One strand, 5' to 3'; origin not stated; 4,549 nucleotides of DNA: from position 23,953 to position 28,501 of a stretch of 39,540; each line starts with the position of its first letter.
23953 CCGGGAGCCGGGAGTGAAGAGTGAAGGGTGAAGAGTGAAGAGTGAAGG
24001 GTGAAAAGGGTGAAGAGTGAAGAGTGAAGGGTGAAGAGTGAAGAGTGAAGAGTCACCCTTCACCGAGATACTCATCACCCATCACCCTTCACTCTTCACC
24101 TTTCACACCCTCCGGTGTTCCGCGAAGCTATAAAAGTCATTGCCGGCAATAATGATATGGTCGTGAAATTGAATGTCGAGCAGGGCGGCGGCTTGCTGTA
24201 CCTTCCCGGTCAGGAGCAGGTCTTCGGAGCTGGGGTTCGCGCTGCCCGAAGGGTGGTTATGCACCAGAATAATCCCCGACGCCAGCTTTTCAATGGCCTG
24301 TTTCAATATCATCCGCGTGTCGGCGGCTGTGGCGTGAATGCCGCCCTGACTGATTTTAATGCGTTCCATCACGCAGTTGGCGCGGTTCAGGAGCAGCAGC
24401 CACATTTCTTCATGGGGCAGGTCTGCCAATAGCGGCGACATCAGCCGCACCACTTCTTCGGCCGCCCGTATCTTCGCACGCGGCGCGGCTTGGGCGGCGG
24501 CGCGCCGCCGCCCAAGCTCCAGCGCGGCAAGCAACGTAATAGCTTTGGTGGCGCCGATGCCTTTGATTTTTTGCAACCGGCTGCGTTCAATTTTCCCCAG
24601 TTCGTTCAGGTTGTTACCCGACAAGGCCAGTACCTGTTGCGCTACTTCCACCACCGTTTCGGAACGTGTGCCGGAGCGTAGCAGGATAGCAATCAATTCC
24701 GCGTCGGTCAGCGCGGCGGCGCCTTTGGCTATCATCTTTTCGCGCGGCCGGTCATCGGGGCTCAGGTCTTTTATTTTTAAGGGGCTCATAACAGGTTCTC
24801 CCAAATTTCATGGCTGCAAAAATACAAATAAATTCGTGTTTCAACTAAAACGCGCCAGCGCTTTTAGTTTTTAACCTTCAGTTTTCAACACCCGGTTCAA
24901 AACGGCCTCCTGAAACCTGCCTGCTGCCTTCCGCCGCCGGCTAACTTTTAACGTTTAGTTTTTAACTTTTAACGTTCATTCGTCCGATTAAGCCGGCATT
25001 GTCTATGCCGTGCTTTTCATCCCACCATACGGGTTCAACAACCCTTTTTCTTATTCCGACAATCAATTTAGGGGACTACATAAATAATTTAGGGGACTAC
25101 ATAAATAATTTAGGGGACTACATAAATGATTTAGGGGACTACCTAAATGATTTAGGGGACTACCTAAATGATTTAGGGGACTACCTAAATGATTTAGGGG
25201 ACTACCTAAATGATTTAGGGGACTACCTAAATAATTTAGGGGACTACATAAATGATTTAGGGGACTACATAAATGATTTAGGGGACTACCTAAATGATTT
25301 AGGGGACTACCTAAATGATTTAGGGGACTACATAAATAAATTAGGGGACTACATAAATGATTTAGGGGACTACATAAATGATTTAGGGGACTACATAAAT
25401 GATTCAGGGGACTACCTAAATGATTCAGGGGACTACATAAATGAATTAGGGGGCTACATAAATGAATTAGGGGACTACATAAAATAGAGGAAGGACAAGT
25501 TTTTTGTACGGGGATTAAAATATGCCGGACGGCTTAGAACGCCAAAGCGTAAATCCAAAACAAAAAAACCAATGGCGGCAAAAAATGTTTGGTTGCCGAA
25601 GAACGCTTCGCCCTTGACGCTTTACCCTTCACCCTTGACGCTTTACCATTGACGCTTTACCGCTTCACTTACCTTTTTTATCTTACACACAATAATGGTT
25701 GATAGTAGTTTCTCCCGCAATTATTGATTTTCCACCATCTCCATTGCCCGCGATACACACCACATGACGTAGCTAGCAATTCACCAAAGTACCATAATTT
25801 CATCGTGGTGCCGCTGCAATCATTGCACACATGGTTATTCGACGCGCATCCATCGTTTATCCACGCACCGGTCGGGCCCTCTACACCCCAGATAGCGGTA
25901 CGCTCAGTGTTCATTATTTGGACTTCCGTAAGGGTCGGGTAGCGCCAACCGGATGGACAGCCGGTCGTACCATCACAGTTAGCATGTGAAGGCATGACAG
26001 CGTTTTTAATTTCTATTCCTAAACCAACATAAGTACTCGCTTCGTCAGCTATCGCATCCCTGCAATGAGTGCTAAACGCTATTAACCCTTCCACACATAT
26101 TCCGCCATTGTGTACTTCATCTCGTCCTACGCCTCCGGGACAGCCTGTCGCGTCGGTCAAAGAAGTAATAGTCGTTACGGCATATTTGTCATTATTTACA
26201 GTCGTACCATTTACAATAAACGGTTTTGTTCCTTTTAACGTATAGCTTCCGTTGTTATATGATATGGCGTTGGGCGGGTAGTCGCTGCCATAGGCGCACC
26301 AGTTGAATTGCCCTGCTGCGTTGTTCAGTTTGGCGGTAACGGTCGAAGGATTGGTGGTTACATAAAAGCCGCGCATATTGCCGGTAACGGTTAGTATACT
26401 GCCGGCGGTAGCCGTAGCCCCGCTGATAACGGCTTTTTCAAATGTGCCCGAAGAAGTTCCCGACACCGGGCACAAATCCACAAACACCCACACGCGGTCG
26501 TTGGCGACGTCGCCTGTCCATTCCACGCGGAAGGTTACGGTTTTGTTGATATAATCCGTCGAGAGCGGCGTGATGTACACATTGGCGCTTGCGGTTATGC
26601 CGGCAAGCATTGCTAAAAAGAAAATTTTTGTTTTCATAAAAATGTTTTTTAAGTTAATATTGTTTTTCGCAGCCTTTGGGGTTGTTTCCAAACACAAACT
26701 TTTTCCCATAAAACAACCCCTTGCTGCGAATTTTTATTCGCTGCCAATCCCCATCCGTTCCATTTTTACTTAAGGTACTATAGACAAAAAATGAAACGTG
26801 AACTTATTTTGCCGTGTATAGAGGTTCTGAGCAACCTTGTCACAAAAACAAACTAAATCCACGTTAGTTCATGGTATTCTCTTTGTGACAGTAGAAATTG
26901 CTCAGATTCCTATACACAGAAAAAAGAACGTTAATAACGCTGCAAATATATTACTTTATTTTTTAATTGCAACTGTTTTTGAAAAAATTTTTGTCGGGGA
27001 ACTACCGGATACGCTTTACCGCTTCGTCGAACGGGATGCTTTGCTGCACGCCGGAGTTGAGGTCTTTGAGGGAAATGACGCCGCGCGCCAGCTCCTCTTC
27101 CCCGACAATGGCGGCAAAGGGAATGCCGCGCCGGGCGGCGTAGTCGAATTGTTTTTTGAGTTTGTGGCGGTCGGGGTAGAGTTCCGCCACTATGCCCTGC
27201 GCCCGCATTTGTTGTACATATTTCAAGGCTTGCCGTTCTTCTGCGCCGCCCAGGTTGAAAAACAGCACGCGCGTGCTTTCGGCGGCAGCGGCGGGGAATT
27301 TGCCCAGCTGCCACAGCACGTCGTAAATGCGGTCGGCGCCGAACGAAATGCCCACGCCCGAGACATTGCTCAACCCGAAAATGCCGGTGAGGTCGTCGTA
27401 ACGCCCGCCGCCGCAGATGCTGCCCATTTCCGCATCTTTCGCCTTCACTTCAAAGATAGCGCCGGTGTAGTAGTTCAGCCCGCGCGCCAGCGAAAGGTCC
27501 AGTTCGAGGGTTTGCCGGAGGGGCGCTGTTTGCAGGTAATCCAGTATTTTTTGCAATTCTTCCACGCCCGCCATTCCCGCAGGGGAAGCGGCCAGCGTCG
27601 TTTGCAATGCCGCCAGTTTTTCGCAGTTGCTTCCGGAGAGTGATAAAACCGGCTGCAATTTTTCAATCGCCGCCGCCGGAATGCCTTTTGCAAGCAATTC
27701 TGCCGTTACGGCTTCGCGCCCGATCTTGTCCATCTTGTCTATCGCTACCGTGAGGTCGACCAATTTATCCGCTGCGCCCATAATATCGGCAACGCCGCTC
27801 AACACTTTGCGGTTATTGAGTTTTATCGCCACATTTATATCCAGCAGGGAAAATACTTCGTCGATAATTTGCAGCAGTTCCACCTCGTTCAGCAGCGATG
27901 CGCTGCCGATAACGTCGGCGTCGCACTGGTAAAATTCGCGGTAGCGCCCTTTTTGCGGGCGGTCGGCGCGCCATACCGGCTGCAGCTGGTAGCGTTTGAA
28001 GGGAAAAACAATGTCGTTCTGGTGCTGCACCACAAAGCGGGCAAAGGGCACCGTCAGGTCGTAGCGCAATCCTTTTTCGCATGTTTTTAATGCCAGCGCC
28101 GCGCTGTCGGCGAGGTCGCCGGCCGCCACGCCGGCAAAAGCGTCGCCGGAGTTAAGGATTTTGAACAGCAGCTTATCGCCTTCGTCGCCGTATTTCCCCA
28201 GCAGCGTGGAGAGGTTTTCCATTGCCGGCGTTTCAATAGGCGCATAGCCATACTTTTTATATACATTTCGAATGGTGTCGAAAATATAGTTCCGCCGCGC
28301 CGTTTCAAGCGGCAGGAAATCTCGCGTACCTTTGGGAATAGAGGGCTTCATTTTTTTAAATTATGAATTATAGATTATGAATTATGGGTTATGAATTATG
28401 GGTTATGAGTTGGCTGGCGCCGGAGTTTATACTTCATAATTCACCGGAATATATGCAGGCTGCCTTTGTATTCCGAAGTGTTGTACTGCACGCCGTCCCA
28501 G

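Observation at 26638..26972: Type II leader of paralog C: a second independent instance confirming the helix, junction and loop-tail design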

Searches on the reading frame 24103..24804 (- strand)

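Call 7: search_protein_families(library=pfam, proteins=[window:24103-24804:-], max_evalue=0.01)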
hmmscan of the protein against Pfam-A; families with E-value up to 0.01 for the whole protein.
window:24103-24804:- (233 aa): 3 families
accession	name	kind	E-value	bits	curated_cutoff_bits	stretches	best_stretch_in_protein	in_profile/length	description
PF04002.20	RadC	-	2e-38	131.5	22.1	1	113-230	2-119/121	RadC-like JAB domain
PF20582.4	UPF0758_N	-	1.4e-27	96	27.1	1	11-89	1-77/77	UPF0758 N-terminal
PF14464.11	Prok-JAB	-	0.0013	19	25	1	125-198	12-89/114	Prokaryotic homologs of the JAB domain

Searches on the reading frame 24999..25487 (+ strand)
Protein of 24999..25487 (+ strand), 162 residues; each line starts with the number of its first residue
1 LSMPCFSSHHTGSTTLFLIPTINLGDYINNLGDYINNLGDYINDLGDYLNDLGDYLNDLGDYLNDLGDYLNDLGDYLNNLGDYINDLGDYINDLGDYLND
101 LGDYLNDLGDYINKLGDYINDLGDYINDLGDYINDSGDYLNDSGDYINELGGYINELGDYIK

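Call 7: search_protein_families(library=pfam, proteins=[window:24999-25487:+], max_evalue=0.01)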
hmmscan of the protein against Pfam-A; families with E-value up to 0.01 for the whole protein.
window:24999-25487:+ (162 aa): 14 families
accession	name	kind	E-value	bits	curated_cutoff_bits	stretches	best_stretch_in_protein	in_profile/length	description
PF00159.23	Hormone_3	-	7.4e-10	39.1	28.7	0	64-81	14-31/36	Pancreatic hormone peptide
PF15984.10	Collagen_mid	-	7.5e-08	32.8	31.1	1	30-126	11-105/198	Bacterial collagen, middle region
PF11887.13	Mce4_CUP1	-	2.6e-07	30.9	32.6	1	50-149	53-149/222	Cholesterol uptake porter CUP1 of Mce4, putative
PF19903.4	DUF6376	-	7.7e-06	26.6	27.3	0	111-132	1-22/116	Family of unknown function (DUF6376)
PF22139.1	XPD_arch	-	9.8e-06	26.1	27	0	80-80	43-43/110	DNA repair helicase XPD, arch domain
PF04513.17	Baculo_PEP_C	-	0.00044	20.8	38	1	43-108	34-118/140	Baculovirus polyhedron envelope protein, PEP, C terminus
PF11693.13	DUF2990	-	0.0011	19.4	21.1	0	97-126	13-42/63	Protein of unknown function (DUF2990)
PF01519.22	DUF16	-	0.0018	19.1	40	0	87-149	25-87/104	Protein of unknown function DUF16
PF12732.12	YtxH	-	0.0037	18.1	37.5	0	92-92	35-35/71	YtxH-like protein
PF20667.3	Sec10_N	-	0.0042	17.6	27.4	0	42-67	44-69/118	Exocyst complex component Sec10, N-terminal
PF08653.15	DASH_Dam1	-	0.0044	17.3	26.6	0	77-80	26-29/56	DASH complex subunit Dam1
PF05531.17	NPV_P10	-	0.0052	17.7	29.8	0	28-78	13-66/75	Nucleopolyhedrovirus P10 protein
PF06103.16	DUF948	-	0.0073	16.9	37.2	0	18-94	11-87/89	Bacterial protein of unknown function (DUF948)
PF08336.16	P4Ha_N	-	0.0077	16.5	25.3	0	34-60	15-41/135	Prolyl 4-Hydroxylase alpha-subunit, N-terminal region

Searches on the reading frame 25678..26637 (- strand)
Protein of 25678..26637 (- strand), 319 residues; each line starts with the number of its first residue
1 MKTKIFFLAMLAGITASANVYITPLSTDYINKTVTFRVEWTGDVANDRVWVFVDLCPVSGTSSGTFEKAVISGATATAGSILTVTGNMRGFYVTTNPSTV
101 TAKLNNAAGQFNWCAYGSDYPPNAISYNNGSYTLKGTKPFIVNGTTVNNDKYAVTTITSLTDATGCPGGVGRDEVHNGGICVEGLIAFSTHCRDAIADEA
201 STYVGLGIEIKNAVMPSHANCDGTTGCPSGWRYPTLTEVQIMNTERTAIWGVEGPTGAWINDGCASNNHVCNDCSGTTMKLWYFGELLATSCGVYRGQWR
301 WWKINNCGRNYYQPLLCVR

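Call 7: search_protein_families(library=pfam, proteins=[window:25678-26637:-], max_evalue=0.01)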
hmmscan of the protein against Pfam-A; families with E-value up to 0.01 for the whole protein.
window:25678-26637:- (319 aa): 0 families

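Call 26: find_homologous_proteins(query=window:25678-26637:-)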
Query window:25678-26637:- (319 aa): 334 proteins with E <= 0.001 among 1727 candidates; the best 120 are listed.
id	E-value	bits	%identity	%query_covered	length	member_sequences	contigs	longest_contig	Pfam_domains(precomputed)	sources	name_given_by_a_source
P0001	4.4e-219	744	100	100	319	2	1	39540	-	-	-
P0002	2.9e-105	370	56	100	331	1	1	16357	-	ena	-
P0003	1.2e-91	326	50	100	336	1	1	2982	-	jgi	jgi:hypothetical protein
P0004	7.6e-89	316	59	79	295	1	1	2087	-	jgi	jgi:hypothetical protein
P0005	8.3e-88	313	61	75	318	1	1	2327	-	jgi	jgi:hypothetical protein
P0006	1.3e-87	312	61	74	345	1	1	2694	-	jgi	jgi:hypothetical protein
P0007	1.8e-81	292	60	75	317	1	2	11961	-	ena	-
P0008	1.0e-77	280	51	82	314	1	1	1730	-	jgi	jgi:hypothetical protein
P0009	6.6e-77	277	60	72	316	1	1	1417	-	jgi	jgi:hypothetical protein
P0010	2.2e-76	275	57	67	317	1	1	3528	-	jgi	jgi:hypothetical protein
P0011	2.4e-76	275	58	75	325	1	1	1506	-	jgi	jgi:hypothetical protein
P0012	1.5e-75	273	45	99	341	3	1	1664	-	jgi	jgi:hypothetical protein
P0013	1.6e-75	273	61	59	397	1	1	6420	PF19081.7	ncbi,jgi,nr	ncbi:MAG: hypothetical protein LBG31_04195 [Prevotellaceae bacterium]|jgi:hypothetical protein|nr:hy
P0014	1.0e-69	253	55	73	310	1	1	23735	-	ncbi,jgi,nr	ncbi:MAG: hypothetical protein LBU42_09760 [Prevotellaceae bacterium]|jgi:hypothetical protein|nr:hy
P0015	2.6e-69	252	46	99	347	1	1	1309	-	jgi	jgi:hypothetical protein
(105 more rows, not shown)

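Call 45: find_related_loci(query=A3, collection=metagenome_contigs, flank=1500)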
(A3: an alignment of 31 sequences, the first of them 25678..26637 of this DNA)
Query A3 (319 aa) in metagenome_contigs; peptide patterns used: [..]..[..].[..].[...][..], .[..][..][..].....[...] (x = any residue, [..] = any of these).
68 stretches matched a pattern; 37 encode a relative of the query (tblastn E <= 1e-3); 37 distinct loci.
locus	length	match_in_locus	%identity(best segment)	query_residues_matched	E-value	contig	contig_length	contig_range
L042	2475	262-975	47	18-249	5e-57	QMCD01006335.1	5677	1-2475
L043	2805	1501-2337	37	5-268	6e-49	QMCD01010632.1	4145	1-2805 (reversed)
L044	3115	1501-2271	37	18-276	2e-47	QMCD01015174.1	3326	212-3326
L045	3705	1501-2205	43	20-242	6e-47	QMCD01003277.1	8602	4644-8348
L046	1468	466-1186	48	18-249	7e-47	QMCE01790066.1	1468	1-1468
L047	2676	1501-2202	40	16-240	7e-44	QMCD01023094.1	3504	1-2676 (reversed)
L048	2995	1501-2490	41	5-249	1e-33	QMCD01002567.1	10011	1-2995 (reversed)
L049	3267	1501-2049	42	2-170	6e-34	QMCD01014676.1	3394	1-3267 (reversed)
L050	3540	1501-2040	40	2-168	7e-33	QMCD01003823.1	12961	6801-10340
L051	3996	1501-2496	45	18-251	1e-32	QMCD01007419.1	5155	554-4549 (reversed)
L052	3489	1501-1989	45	13-168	1e-31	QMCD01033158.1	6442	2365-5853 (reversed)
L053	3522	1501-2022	44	18-184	2e-31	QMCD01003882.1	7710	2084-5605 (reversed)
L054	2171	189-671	46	18-168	2e-31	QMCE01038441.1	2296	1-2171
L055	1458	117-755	39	18-212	2e-31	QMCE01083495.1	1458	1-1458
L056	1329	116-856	31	2-251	2e-31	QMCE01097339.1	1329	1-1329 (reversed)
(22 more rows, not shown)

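Call 49: predict_structure(alignment_id=A3)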
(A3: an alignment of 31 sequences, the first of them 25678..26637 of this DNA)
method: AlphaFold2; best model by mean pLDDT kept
length: 319 residues; sequences in the alignment: 31
mean_pLDDT: 68.7   pTM: 0.51
mean pLDDT of the five models: 68.7, 68.5, 67.7, 67.1, 63.9
residues with pLDDT >= 90: 74; 70-90: 103; 50-70: 60; < 50: 82
segments of 3 or more residues with pLDDT < 50: 1-8, 10-15, 219-221, 255-313
pLDDT, mean of each block of 10 residues (from residue 1): 45 58 96 97 79 86 78 94 87 94 94 88 67 83 90 80 79 52 66 73 82 58 61 69 74 48 34 31 32 28 33 62
secondary structure, 60 per line:
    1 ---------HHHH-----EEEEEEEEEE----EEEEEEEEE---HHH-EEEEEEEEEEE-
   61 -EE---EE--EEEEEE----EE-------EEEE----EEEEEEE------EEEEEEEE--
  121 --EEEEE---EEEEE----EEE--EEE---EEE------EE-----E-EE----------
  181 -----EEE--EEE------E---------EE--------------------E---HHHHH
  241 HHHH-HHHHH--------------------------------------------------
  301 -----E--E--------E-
elements in order: H10-13 E19-28 E33-41 E49-59 E71-76 E90-93 E98-104 E111-118 E123-127 E131-135 E140-142 E145-147 E151-153 E186-188 E191-193 H236-244 H246-250
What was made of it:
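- On T-box riboswitch: The downstream gene encodes a secreted beta-sandwich protein (calls 26, 49).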

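Call 56: fold_search(model_id=the predicted structure, library=pdb)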
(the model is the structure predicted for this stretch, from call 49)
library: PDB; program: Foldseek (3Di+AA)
matches with E <= 10: 1986; with E <= 0.001: 0
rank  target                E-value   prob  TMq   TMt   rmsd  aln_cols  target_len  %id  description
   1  4n8p                  6.2e-03  0.82  0.14  0.29  12.0       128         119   12  Crystal structure of a strand swapped CTLA-4 from Duckbill Platypus [PSI-NYSGRC-012711] (released 2013-10-30)
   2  7zlk_M                9.7e-03  0.91  0.18  0.37   8.7       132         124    9  AMC009 SOSIPv5.2 in complex with Fabs ACS114 and ACS122 (released 2022-09-21)
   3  7zlk_S                1.1e-02  0.97  0.20  0.42   6.8       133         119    8  AMC009 SOSIPv5.2 in complex with Fabs ACS114 and ACS122 (released 2022-09-21)
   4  9e6y_A                1.4e-02  0.92  0.16  0.36   7.9       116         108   11  Structure of CD112 (Nectin-2) domain 1 bound to CD112R (PVRIG) (released 2025-05-07)
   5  11td_H                1.4e-02  0.98  0.19  0.41   7.5       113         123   11  Structure of human CCR4 in apo state (released 2026-04-01)
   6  4kkn_A                1.6e-02  0.84  0.16  0.34   9.0       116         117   11  Crystal structure of bovine CTLA-4, PSI-NYSGRC-012704 (released 2013-06-12)
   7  9fxf                  1.7e-02  0.89  0.17  0.34   7.5       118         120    9  VHH variant adression natural cytotoxicity triggering receptor 3 (released 2024-10-30)
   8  7q9j_E                1.9e-02  0.93  0.18  0.37   7.8       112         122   10  Beta-26 fab in complex with SARS-CoV-2 beta-Spike glycoprotein (released 2021-12-15)
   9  8znz_D                1.9e-02  0.90  0.19  0.39   7.6       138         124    9  CD73 bound with HB0045 (released 2025-02-05)
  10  9bns_H                1.9e-02  0.80  0.16  0.31   7.5       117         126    6  Rhesus macaque ITS114.01 Fab in complex with SIV MPER peptide (released 2025-01-15)
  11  9d7y_B                2.2e-02  0.51  0.16  0.19  14.3       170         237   10  Crystal structure of scFv corresponding to human autoantibody b96.11 (released 2024-11-06)
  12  9kve_D                2.4e-02  0.82  0.16  0.35   9.3       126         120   10  Cryo-EM structure of SARS-CoV-2 prototype spike protein in complex with triple-nAb 4H1, 4A5 and 4C1 (released 2025-08-20)
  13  9uaa_G                2.5e-02  0.92  0.17  0.36   8.1       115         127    8  Nipah virus fusion glycoprotein in complex with a broadly neutralizing antibody 5C8 (released 2025-04-09)
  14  8tl3_G                2.5e-02  0.84  0.19  0.38   8.4       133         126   10  CRYO-EM STRUCTURE OF HIV-1 BG505DS-SOSIP.664 ENV TRIMER BOUND TO DJ85-d.01 FAB (released 2024-08-28)
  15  6pk8_D                2.5e-02  0.63  0.16  0.20  12.3       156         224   11  Antibody scFv-M204 dimeric state (released 2020-06-24)
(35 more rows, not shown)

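Call 83: find_encoding_contigs(protein=window:25678-26637:-, flank=500, max_places=3)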
Protein window:25678-26637:- (319 aa): no gene with exactly this product is on record in the collection.
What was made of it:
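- Tried and rejected: Exact-sequence look-up of protein C. It is not on record (call 83).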

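Call 84: find_encoding_contigs(protein=P0002, flank=1200, max_places=2)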
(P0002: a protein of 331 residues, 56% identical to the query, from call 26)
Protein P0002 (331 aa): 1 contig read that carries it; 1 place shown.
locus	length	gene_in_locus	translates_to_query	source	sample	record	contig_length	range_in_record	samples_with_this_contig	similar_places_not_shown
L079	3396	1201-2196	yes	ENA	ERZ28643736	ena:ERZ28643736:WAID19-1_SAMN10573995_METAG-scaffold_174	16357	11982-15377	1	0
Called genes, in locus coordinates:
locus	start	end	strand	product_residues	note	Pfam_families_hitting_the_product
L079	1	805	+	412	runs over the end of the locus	PF01053:Cys_Met_Meta_PP, PF01041:DegT_DnrJ_EryC1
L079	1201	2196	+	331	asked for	-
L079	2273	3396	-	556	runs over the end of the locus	PF07498:Rho_N (weak), PF07497:Rho_RNA_bind, PF00006:ATP-synt_ab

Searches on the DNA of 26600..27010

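Call 22: search_rna_families(source=window, start=26600, end=27010, threshold=evalue, max_evalue=10)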
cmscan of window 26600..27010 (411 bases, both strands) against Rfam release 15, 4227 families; matches with E-value up to 10: 12.
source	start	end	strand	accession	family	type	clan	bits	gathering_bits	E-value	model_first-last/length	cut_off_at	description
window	26899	26996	-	RF02414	rli60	Gene; sRNA;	-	19.5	60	4.2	1-191/191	no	Listeria sRNA rli60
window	26803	26928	+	RF04239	mir-4679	Gene; miRNA;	-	18.6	88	0.72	1-75/75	no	mir-4679 microRNA precursor family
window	26604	26720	-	RF02550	RnaG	Gene; sRNA;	-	18.1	153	1.5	1-120/120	no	RnaG sRNA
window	26603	26677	+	RF02732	JA04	Gene; sRNA;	-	17.8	81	5.7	1-81/81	no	Aggregatibacter sRNA JA04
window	26754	26857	-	RF01873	PISRT1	Gene; lncRNA;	-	17.2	70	9.4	1-107/107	no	Polled intersex syndrome regulated transcript 1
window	26611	26680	-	RF01600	snoR25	Gene; snRNA; snoRNA; CD-box;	-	17.1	50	8.5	1-70/70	no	small nucleolar RNA snoR25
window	26803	26928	-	RF04239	mir-4679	Gene; miRNA;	-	17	88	1.9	1-75/75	no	mir-4679 microRNA precursor family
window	26934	26979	-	RF01666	rox2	Cis-reg;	-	16.3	55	5.9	1-71/71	no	Drosophila rox2 ncRNA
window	26785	26874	-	RF00668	mir-302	Gene; miRNA;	CL00096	15.6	55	4.3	1-68/68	no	mir-302 microRNA precursor family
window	26604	26730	-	RF02667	PsiU2-38.40.42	Gene; snRNA; snoRNA; scaRNA;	-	14.8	88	4.7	1-136/136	no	Drosophila small cajal body-specific RNA PsiU2-38.40.4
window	26937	26986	-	RF02488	GlsR25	Gene; snRNA; snoRNA; HACA-box;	-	13.9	100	3.9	1-146/146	no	Small nucleolar RNA GlsR25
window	26678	26705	+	RF01792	eiav_FSE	Cis-reg; frameshift_element;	-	10.9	40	6.3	1-35/35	no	ribosomal frameshift site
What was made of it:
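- On Any Rfam 15 family: With permissive filters on 26600-27010, the best hits score 11-20 bits, against gathering scores of 40-153 (call 22).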

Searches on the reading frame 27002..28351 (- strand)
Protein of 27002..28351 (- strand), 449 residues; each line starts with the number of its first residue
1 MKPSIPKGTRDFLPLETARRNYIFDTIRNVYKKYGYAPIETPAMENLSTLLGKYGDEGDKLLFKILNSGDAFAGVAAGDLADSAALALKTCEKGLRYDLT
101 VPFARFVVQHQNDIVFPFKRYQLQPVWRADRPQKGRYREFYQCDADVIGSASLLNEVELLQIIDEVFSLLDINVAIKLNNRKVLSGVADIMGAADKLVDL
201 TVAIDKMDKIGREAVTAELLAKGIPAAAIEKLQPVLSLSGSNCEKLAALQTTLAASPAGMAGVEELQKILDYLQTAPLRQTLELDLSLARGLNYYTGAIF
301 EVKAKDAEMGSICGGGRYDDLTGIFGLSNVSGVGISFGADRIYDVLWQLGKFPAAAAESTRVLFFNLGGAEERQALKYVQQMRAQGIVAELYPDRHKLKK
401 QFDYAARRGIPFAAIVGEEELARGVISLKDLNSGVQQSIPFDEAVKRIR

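Call 7: search_protein_families(library=pfam, proteins=[window:27002-28351:-], max_evalue=0.01)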
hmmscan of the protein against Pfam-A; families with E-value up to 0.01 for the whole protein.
window:27002-28351:- (449 aa): 4 families
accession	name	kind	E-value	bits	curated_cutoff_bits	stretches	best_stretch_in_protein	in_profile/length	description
PF13393.11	tRNA-synt_His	-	5e-39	134.8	25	2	94-341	66-307/308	Histidyl-tRNA synthetase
PF03129.25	HGTP_anticodon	-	4.7e-16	59.2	21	1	372-449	15-92/94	Anticodon binding domain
PF00587.30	tRNA-synt_2b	-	5e-06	27.1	29.3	1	110-210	28-128/179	tRNA synthetase class II core domain (G, H, P, S and T)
PF00152.25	tRNA-synt_2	-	0.0013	18.3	25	0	120-168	94-138/308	tRNA synthetases class II (D, K and N)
